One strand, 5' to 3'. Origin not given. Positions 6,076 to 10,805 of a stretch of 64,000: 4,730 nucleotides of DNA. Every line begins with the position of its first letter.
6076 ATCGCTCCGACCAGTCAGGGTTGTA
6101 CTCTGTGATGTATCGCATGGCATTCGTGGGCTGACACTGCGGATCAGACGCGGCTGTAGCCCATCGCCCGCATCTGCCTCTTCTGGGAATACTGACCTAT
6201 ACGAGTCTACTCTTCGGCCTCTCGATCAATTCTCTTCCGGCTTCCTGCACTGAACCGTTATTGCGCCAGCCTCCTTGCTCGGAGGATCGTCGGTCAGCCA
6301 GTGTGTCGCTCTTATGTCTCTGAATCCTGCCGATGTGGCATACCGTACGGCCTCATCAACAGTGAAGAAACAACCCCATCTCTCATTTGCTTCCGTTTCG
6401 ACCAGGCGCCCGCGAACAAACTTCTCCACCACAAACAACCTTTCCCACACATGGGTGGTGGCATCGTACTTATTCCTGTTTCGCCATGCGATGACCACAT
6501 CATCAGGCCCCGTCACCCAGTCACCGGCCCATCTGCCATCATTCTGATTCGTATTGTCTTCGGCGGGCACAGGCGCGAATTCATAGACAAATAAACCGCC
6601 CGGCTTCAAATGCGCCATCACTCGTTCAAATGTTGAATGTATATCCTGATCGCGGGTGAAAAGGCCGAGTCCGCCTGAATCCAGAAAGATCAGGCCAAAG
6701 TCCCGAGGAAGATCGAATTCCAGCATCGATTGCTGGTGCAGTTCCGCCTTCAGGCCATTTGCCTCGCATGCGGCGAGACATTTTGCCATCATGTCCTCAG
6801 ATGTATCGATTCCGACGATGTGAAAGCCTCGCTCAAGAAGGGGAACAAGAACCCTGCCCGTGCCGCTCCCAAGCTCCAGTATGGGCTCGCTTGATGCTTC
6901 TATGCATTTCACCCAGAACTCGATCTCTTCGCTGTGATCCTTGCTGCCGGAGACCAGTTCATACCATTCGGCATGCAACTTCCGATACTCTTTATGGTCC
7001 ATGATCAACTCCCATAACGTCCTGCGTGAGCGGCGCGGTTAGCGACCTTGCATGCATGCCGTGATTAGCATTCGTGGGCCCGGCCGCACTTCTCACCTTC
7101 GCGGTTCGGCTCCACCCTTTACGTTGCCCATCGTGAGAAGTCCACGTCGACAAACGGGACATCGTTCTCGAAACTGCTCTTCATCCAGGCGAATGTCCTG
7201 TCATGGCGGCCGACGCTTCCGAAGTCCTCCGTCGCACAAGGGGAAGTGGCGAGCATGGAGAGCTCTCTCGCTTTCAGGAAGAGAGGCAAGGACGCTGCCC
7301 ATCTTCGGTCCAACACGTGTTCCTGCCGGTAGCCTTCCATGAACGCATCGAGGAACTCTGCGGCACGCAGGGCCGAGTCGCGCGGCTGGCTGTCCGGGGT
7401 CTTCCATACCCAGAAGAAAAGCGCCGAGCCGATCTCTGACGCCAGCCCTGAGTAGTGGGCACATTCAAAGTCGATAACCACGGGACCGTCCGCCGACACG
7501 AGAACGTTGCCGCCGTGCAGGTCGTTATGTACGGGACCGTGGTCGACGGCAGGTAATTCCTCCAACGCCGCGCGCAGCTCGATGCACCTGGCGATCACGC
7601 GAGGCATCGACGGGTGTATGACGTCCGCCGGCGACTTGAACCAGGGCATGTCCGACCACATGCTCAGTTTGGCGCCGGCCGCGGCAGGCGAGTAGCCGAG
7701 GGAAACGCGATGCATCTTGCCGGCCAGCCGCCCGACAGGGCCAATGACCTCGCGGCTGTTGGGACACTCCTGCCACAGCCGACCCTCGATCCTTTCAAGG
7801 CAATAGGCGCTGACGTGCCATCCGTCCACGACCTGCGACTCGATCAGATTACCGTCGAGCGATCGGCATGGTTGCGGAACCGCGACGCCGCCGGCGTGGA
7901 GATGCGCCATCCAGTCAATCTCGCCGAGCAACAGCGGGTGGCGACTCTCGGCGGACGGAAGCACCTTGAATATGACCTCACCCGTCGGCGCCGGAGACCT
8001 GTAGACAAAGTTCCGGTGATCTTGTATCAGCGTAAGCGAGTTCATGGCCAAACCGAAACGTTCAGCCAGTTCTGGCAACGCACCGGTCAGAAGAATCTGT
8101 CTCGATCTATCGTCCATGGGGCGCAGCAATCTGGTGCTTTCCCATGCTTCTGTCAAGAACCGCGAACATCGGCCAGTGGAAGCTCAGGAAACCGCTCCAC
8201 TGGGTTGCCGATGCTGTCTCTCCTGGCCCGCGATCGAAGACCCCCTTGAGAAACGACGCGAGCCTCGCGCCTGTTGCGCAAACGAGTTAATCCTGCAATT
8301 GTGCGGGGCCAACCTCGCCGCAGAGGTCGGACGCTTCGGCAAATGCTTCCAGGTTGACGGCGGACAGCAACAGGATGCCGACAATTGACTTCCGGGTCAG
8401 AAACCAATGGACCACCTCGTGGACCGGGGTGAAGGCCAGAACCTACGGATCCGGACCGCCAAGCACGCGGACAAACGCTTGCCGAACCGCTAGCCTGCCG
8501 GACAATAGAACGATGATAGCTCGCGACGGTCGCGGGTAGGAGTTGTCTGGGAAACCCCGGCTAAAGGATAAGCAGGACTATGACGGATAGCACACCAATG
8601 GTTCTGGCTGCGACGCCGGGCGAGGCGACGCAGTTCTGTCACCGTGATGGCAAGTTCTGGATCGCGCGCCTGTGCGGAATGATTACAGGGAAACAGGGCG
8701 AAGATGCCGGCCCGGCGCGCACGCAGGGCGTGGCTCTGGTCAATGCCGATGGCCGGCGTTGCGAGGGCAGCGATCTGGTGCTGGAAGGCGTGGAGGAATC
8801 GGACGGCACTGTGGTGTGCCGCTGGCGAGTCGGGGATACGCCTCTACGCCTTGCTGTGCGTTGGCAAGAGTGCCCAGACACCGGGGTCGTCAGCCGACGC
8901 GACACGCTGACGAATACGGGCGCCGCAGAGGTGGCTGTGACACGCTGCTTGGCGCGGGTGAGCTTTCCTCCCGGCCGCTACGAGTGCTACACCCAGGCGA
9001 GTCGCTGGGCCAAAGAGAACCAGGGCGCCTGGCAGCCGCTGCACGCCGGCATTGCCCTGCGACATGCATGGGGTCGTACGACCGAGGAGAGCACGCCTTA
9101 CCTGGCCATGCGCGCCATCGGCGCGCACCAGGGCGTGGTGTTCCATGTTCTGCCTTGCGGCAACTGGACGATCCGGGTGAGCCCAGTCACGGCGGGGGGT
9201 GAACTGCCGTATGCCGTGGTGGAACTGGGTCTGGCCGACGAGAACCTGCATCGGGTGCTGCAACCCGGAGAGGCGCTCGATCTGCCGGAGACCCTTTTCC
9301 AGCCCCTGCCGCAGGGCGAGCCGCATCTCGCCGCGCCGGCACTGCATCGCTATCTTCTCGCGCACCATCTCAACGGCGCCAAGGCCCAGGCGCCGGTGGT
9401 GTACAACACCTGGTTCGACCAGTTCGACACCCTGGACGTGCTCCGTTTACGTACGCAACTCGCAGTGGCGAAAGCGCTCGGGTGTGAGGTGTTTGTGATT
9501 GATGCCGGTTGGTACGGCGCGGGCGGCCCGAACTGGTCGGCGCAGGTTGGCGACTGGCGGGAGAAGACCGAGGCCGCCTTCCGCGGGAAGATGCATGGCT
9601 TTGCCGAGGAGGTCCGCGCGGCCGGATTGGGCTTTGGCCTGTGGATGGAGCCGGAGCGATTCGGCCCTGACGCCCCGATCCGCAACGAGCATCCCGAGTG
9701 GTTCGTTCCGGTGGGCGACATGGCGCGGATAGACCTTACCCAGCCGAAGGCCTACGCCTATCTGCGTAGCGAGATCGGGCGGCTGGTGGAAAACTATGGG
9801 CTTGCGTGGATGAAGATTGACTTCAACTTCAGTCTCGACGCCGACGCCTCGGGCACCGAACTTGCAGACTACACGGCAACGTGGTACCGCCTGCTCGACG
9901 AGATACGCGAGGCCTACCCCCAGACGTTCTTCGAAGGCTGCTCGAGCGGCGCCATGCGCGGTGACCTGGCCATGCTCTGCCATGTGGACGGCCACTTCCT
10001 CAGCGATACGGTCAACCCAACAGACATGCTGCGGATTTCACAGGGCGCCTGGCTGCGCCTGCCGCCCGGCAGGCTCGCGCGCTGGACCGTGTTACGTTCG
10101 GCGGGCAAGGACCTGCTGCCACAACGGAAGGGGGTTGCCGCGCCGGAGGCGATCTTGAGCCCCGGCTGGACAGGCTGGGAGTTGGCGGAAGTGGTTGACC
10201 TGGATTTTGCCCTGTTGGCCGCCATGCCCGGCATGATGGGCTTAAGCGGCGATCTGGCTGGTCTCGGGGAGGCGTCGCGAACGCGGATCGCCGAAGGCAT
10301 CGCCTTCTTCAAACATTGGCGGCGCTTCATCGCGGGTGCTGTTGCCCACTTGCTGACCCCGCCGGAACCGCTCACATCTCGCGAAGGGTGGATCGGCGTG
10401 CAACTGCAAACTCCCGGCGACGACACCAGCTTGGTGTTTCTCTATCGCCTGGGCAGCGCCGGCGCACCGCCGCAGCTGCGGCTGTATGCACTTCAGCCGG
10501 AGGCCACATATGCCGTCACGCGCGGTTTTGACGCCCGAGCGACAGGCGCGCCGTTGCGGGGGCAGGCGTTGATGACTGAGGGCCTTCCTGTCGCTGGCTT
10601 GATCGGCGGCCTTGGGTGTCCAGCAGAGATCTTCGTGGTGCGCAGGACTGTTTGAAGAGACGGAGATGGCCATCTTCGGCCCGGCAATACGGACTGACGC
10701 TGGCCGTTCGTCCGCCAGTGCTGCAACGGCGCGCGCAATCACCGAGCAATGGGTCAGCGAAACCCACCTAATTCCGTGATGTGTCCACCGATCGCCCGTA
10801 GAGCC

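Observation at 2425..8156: Tight co-directional cassette of seven small-molecule-modifying enzymes, a candidate multi-drug or xenobiotic inactivation island (or an orphan tailoring cassette)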

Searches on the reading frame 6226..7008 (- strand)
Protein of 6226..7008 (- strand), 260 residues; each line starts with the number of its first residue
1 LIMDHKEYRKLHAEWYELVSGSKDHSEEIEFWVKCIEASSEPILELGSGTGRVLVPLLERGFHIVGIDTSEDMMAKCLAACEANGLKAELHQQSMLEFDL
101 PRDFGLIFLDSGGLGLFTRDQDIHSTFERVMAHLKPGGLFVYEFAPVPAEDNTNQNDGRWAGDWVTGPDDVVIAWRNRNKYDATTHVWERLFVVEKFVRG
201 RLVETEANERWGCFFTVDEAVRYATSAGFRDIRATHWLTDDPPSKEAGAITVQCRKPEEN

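Call 3: search_protein_families(library=pfam, proteins=[window:6226-7008:-], max_evalue=0.01)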
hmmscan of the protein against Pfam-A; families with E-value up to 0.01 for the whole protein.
window:6226-7008:- (260 aa): 5 families
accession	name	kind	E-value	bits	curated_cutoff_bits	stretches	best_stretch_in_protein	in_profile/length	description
PF13649.12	Methyltransf_25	-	1.2e-15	58.4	27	1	43-138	1-97/97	Methyltransferase domain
PF08242.18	Methyltransf_12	-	2.1e-09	38.4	30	1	44-140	1-98/98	Methyltransferase domain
PF13847.12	Methyltransf_31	-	2.1e-09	37.7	27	1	39-143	3-110/145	Methyltransferase domain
PF08241.18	Methyltransf_11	-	8.4e-09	36.4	21.2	1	44-141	1-94/95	Methyltransferase domain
PF13489.12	Methyltransf_23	-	4.5e-08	33.4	27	1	39-170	22-124/164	Methyltransferase domain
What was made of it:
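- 6226..7002 (-): Class I SAM-dependent methyltransferase of the small-molecule amine N-methyltransferase type. Block 2, and the most compositionally deviant gene in the array. Methyltransf_25 1.2e-15 (call 3).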

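Call 4: search_protein_families(library=ncbifam, proteins=[window:6226-7008:-], max_evalue=0.01)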
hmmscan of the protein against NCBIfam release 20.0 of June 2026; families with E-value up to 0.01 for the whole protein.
window:6226-7008:- (260 aa): 15 families
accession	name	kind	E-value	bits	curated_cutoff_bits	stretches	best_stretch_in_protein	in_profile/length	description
NF041820.1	daptide_MTase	equivalog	3.7e-25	88.8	175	1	8-157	7-158/243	daptide-type RiPP biosynthesis methyltransferase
NF043040.1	corrin_prot_MT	hypoth_equivalog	3.9e-09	36.2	180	1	36-104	38-111/216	corrinoid protein-associated methyltransferase CpaM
NF051855.1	GlySarMtaseBact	equivalog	8.1e-08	32.2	350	1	7-105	19-121/259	glycine/sarcosine N-methyltransferase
NF045667.1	MTase_DVU1556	equivalog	8.2e-05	22.2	155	1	38-140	21-117/213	DVU_1556 family methyltransferase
NF045882.1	PLipidMtase_Leg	equivalog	8.6e-05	22.4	390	1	13-93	14-95/207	phospholipid N-methyltransferase PmtA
NF008992.0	PRK12335.1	equivalog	9.4e-05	21.7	303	1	22-138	108-219/289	SAM-dependent methyltransferase TehB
NF040539.1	AST_met_ArsM_2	exception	0.00036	20.5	240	1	38-148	55-173/262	putative arsinothricin biosynthesis methyltransferase ArsM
NF045649.1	2X_seleno_MduS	exception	0.00037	19.6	380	1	41-142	43-147/338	methyltransferase domain-containing selenoprotein MduS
TIGR02021.1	BchM-ChlM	equivalog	0.002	17.5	158.9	1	38-85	53-100/218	magnesium protoporphyrin IX methyltransferase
TIGR01983.1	UbiG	equivalog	0.0028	17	102.95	1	39-97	49-108/228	bifunctional 2-polyprenyl-6-hydroxyphenol methylase/3-demethylubiquinol 3-O-methyltransferase UbiG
TIGR01934.1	MenG_MenH_UbiE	subfamily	0.0044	16.4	158.35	1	36-95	36-97/223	ubiquinone/menaquinone biosynthesis methyltransferase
NF000499.2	Erm23S_rRNA_broad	equivalog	0.0044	16.4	212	1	33-103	16-86/244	23S ribosomal RNA methyltransferase Erm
TIGR02072.1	BioC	equivalog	0.006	16.4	184.95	0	39-141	34-131/244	malonyl-ACP O-methyltransferase BioC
NF008264.0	PRK11036.1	equivalog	0.0065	15.9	366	1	39-91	44-96/261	tRNA uridine 5-oxyacetic acid(34) methyltransferase CmoM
NF042938.1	Erm55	exception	0.0074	15.4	525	0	16-102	9-92/270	23S rRNA (adenine(2058)-N(6))-methyltransferase Erm(55)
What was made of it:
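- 6226..7002 (-): Daptide MTase model 3.7e-25 but 88.8 bits against a cut-off of 175 (call 4).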

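Call 7: search_protein_families(library=padloc, proteins=[window:6226-7008:-], max_evalue=0.01)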
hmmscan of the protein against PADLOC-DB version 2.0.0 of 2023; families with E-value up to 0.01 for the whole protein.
window:6226-7008:- (260 aa): 1 family
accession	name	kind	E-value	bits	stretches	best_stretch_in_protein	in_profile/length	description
PDLC04134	mad2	-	9.8e-19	65.5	1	41-146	293-398/492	mads_2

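Call 69: search_solved_structures(query=window:6226-7008:-, max_evalue=0.0001)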
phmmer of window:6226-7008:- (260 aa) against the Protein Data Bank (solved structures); distinct sequences matched with E-value up to 0.0001: 20.
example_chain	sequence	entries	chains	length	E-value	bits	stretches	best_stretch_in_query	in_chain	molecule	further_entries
9sot_A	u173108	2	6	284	1.6e-13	53.9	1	22-145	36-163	Class I SAM-dependent methyltransferase | Methyltransferase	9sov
1wzn_A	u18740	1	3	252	3.6e-12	49.4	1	21-144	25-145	SAM-dependent methyltransferase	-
3g2m_A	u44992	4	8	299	5.1e-10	42.4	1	17-149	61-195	PCZA361.24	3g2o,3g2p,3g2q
1y8c_A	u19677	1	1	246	1.2e-08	37.8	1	15-180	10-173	S-adenosylmethionine-dependent methyltransferase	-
4hgy_A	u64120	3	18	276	2.3e-08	36.9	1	23-144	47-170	CcbJ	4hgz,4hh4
7wzf_A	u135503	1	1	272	1e-07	34.8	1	8-146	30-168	YunM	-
3d2l_A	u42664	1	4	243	1.6e-06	30.9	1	34-246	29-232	SAM-dependent methyltransferase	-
3px3_A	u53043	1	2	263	4.4e-06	29.5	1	10-143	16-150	N-methyltransferase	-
9ri2_A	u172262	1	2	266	6.1e-06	29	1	42-145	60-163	Methyltransferase, putative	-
3px2_A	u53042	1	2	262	8.2e-06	28.6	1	10-143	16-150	N-methyltransferase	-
3pfg_A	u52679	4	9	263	8.3e-06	28.6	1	10-143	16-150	N-methyltransferase | dTDP-3-amino-3,6-dideoxy-alpha-D-glucopyranose N,N-dimethyltransferase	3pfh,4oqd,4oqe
6m83_A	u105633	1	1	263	8.4e-06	28.5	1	10-143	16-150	dTDP-3-amino-3,6-dideoxy-alpha-D-glucopyranose N,N-dimethyltransferase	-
9gdj_A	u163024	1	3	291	1e-05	28.3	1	38-143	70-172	Methyltransferase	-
5wp5_A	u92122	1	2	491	1.1e-05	28.2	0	38-142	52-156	Phosphomethylethanolamine N-methyltransferase 2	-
6m81_A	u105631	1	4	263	1.4e-05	27.9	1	13-143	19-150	dTDP-3-amino-3,6-dideoxy-alpha-D-glucopyranose N,N-dimethyltransferase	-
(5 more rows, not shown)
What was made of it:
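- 6226..7002 (-): PDB relatives include MtfA 3G2M, CcbJ, TylM1 and DesVI (call 69).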

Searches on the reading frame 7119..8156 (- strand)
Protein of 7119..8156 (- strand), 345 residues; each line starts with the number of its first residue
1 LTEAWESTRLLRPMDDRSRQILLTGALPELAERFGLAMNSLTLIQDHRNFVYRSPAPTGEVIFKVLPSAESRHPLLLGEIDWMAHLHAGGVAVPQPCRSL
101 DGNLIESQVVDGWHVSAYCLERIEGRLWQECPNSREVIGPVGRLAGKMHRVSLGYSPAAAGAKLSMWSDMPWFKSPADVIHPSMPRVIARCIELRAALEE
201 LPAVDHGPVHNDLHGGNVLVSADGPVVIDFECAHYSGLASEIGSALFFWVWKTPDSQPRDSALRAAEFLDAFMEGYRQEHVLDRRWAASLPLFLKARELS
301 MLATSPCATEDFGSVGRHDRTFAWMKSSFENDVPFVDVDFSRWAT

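Call 3: search_protein_families(library=pfam, proteins=[window:7119-8156:-], max_evalue=0.01)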
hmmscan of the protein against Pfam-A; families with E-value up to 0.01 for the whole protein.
window:7119-8156:- (345 aa): 3 families
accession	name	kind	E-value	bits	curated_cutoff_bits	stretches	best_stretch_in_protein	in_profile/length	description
PF01636.29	APH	-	3.4e-23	83.1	23.2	1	52-275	14-228/239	Phosphotransferase enzyme family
PF19974.5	TCAD9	-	2.8e-05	23.9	40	1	199-235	290-326/429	Ternary complex associated domain 9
PF01163.29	RIO1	-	0.0059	16.7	22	0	205-230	123-148/187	RIO domain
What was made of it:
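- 7119..8117 (-): APH-fold kinase resembling amicoumacin kinase AmiN/YerI. It is 332 aa from the ATG at 8117; the longest ORF from a TTG reaches 8156. Block 1. Pfam APH 3.4e-23 (call 3).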

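Call 4: search_protein_families(library=ncbifam, proteins=[window:7119-8156:-], max_evalue=0.01)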
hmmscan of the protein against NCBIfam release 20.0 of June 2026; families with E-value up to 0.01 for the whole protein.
window:7119-8156:- (345 aa): 15 families
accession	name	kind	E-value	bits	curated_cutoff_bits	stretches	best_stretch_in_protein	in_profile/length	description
NF003558.0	PRK05231.1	equivalog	8.3e-10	38.1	271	1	81-296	66-272/322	homoserine kinase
NF041645.1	prot_kin_PA4780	equivalog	7.2e-06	25.5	350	1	206-231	162-187/274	PA4780 family RIO1-like protein kinase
TIGR00938.1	thrB_alt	equivalog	2.1e-05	24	255.9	1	81-299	67-274/307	homoserine kinase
TIGR03724.2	arch_bud32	equivalog_domain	2.7e-05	23.8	125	1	207-279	105-172/193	KEOPS complex kinase/ATPase Bud32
NF008738.0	PRK11768.1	equivalog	3e-05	23.6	194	1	77-236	69-226/327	serine/threonine protein kinase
NF004799.0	PRK06148.1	subfamily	7.3e-05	20.9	1128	1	59-243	49-244/1015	hypothetical protein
NF038151.1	lanthi_synth_III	equivalog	0.00014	20.4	575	1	204-235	353-385/833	class III lanthionine synthetase LanKC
TIGR02721.1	ycfN_thiK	equivalog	0.00024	20.3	299.45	1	203-243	143-183/256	thiamine kinase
NF011463.0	PRK14879.1-4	equivalog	0.0022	17.4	188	1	207-278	134-201/237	Kae1-associated kinase Bud32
NF053615.1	SerThrKinAfsKStmc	equivalog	0.0025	16.5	1300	1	206-233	131-158/809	protein serine/threonine kinase AfsK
TIGR01767.2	MTRK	equivalog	0.0038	16.4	275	1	209-248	229-268/401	S-methyl-5-thioribose kinase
NF007620.0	PRK10271.1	equivalog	0.0048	16.5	206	0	203-244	160-201/274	thiamine kinase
TIGR02906.1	spore_CotS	subfamily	0.0055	15.7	172.7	0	45-162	7-115/314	CotS family spore coat protein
NF011462.0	PRK14879.1-3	equivalog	0.0058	16.4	174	0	206-279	101-169/192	Kae1-associated kinase Bud32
NF007174.0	PRK09605.1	equivalog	0.0085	14.6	447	0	206-279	446-514/535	bifunctional N(6)-L-threonylcarbamoyladenine synthase/serine/threonine protein kinase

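Call 7: search_protein_families(library=padloc, proteins=[window:7119-8156:-], max_evalue=0.01)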
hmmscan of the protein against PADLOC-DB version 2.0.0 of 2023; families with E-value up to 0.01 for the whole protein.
window:7119-8156:- (345 aa): 0 families

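Call 8: find_encoding_contigs(protein=window:7119-8156:-, flank=10000, max_places=6)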
Protein window:7119-8156:- (345 aa): no gene with exactly this product is on record in the collection.

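Call 15: search_solved_structures(query=window:7119-8156:-, max_evalue=0.1)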
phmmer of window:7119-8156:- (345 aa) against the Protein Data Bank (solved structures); distinct sequences matched with E-value up to 0.1: 5.
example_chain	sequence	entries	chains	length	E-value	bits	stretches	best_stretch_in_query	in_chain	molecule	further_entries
6sui_A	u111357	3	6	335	2.7e-29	105.1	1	27-342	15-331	Phosphotransferase enzyme family protein | Phosphotransferase enzyme family protein, amicoumacin kinase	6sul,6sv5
6sum_A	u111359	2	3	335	3.3e-24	88.4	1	38-342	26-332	AMICOUMACIN KINASE | APH domain-containing protein, amicoumacin kinase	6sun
6ef6_A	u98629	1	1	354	0.00092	21.2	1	76-306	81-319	Aminoglycoside phosphotransferase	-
2pyw_A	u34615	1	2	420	0.083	14.7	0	207-246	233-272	Uncharacterized protein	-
8iuf_A6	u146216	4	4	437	0.091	14.6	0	63-102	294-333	NDUFA6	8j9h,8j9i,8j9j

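Call 66: search_solved_structures(query=window:7119-8156:-, max_evalue=1e-10, show_alignments=1)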
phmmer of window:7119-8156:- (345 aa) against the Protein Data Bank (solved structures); distinct sequences matched with E-value up to 1e-10: 2.
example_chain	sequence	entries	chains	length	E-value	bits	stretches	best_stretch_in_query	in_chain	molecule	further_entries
6sui_A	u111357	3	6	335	2.7e-29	105.1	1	27-342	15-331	Phosphotransferase enzyme family protein | Phosphotransferase enzyme family protein, amicoumacin kinase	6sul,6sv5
6sum_A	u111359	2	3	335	3.3e-24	88.4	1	38-342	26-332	AMICOUMACIN KINASE | APH domain-containing protein, amicoumacin kinase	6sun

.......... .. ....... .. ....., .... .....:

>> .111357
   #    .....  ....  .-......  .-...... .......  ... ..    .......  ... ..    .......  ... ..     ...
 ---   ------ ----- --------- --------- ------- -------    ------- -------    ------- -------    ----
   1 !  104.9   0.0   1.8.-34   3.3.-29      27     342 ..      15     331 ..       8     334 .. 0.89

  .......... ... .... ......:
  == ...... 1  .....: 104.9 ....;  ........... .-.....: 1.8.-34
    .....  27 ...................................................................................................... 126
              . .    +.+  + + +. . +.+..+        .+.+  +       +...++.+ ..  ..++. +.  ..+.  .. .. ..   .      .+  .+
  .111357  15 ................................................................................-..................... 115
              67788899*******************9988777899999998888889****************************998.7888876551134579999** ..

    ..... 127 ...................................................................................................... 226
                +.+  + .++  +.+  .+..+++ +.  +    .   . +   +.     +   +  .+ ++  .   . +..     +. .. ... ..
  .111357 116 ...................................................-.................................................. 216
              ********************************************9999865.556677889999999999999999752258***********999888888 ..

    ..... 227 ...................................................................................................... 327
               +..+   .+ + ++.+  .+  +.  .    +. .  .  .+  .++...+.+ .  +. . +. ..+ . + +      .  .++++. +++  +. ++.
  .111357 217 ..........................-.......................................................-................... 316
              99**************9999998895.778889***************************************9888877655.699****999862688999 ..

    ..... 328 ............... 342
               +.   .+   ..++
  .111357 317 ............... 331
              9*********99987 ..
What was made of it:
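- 7119..8117 (-): Best solved relative is amicoumacin kinase 6SUI, E 2.7e-29, aligned over residues 27-342 (calls 15, 66).
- On APH / phosphotransferase enzyme family (PF01636): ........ and IDFE are read from the sequence and align with AmiN (call 66).
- Closest known: Amicoumacin kinase AmiN/YerI. Same: The catalytic HxDLHxxN and DF[DE] motifs are kept (call 66).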

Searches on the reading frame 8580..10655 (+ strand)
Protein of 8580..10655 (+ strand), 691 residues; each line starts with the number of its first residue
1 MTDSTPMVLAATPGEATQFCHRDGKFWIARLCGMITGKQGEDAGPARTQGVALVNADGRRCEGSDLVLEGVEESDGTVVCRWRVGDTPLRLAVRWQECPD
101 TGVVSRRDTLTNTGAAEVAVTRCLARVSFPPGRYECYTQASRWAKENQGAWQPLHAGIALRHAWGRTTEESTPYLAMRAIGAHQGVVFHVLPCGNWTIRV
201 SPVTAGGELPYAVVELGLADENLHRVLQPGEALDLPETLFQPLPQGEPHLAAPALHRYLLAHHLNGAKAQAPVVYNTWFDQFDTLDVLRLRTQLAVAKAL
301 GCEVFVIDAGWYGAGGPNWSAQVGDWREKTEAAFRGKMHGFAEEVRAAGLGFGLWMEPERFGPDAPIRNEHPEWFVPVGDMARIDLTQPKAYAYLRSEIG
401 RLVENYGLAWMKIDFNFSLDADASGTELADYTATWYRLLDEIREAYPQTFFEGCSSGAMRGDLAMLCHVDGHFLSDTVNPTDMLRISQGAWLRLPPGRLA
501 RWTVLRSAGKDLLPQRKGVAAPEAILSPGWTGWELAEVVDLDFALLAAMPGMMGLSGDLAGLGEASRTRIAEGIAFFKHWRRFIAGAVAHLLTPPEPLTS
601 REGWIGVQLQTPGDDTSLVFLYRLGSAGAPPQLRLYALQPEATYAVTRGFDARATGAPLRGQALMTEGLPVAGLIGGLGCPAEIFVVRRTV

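Call 3: search_protein_families(library=pfam, proteins=[window:8580-10655:+], max_evalue=0.01)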
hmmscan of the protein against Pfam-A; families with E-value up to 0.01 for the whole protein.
window:8580-10655:+ (691 aa): 3 families
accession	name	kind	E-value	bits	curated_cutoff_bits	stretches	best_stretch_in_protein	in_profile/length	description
PF02065.24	Melibiase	-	8.9e-39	133.9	27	1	256-499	24-283/347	Melibiase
PF16875.11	Glyco_hydro_36N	-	5.3e-10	39.6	27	1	77-187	100-214/253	Glycosyl hydrolase family 36 N-terminal domain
PF16874.11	Glyco_hydro_36C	-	0.00027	21.8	27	1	615-671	12-64/77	Glycosyl hydrolase family 36 C-terminal domain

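Call 4: search_protein_families(library=ncbifam, proteins=[window:8580-10655:+], max_evalue=0.01)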
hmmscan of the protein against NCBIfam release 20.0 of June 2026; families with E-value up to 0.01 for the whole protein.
window:8580-10655:+ (691 aa): 1 family
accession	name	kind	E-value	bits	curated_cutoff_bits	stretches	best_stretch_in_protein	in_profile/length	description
NF053652.1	BtArabpyrBAD1528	equivalog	2.8e-33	114.9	1100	1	267-505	309-562/730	beta-L-arabinopyranosidase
